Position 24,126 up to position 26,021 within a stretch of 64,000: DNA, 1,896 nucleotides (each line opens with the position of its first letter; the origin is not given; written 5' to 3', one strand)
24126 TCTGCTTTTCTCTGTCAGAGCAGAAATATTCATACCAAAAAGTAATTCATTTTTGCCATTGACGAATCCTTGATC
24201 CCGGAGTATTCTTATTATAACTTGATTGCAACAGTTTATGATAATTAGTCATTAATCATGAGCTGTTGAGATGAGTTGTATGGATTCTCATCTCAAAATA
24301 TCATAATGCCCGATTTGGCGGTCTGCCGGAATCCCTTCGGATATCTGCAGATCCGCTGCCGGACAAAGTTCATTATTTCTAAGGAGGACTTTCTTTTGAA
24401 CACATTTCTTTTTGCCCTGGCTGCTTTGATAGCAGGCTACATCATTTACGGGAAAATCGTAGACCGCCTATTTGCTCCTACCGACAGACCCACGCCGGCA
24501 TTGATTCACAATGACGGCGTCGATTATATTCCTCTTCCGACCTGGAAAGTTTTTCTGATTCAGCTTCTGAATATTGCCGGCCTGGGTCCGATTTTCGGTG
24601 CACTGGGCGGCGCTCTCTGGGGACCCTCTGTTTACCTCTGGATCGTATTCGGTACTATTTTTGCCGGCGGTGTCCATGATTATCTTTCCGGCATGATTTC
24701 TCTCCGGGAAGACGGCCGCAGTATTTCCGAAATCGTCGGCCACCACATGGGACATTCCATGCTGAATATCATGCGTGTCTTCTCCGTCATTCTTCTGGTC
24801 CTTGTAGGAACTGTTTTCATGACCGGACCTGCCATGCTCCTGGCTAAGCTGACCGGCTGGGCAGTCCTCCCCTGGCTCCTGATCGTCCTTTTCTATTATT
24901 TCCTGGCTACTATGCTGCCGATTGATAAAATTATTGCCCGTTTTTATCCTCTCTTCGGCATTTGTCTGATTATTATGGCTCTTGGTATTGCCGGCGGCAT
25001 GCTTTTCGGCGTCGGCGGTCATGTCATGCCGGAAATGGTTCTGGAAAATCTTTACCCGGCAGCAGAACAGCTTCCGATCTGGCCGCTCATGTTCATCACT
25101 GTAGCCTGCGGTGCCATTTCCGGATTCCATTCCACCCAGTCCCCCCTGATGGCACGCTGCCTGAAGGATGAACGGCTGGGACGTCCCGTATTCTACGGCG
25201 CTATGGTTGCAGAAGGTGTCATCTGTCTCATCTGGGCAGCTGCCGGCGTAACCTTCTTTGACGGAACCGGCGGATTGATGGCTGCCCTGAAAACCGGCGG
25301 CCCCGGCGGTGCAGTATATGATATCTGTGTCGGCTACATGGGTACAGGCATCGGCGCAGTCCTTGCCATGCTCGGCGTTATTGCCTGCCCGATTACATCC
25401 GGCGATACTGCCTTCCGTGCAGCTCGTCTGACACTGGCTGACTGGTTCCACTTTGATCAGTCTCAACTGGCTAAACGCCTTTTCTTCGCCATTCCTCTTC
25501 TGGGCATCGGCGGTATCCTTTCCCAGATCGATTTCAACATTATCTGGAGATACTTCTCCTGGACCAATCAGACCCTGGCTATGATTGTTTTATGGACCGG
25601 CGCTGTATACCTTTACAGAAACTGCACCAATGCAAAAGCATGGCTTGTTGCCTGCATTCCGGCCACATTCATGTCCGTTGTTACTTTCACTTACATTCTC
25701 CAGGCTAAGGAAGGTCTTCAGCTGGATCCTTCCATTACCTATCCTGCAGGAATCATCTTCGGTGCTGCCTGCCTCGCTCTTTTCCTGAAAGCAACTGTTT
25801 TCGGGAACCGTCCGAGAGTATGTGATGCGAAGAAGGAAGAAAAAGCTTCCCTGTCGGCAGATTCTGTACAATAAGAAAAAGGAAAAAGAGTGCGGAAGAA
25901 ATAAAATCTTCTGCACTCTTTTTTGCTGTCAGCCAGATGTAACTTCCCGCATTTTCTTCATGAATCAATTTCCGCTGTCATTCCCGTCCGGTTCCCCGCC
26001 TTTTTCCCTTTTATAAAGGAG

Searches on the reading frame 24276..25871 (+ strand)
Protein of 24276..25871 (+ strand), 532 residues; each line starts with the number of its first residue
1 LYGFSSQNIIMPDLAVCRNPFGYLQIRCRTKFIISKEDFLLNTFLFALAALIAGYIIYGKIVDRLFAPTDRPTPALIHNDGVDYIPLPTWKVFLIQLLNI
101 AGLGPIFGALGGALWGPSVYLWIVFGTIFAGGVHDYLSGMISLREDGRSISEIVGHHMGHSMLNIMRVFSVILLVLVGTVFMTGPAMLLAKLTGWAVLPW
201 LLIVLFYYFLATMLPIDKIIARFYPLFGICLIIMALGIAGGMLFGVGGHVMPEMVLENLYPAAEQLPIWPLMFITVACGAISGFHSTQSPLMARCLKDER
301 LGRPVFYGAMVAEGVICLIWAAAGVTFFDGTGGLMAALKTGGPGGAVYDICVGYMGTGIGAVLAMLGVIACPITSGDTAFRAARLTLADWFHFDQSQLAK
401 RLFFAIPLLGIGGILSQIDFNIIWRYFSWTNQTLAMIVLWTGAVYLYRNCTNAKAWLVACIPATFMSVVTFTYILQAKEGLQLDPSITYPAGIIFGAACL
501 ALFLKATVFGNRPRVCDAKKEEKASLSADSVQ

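Call 46: search_protein_families(library=pfam, proteins=[window:24276-25871:+], max_evalue=0.00001)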
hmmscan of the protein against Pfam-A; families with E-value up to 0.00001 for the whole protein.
window:24276-25871:+ (532 aa): 1 family
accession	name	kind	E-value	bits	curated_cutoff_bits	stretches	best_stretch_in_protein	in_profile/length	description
PF02554.20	CstA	-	2.8e-48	165.4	27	3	45-184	7-149/560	Carbon starvation protein CstA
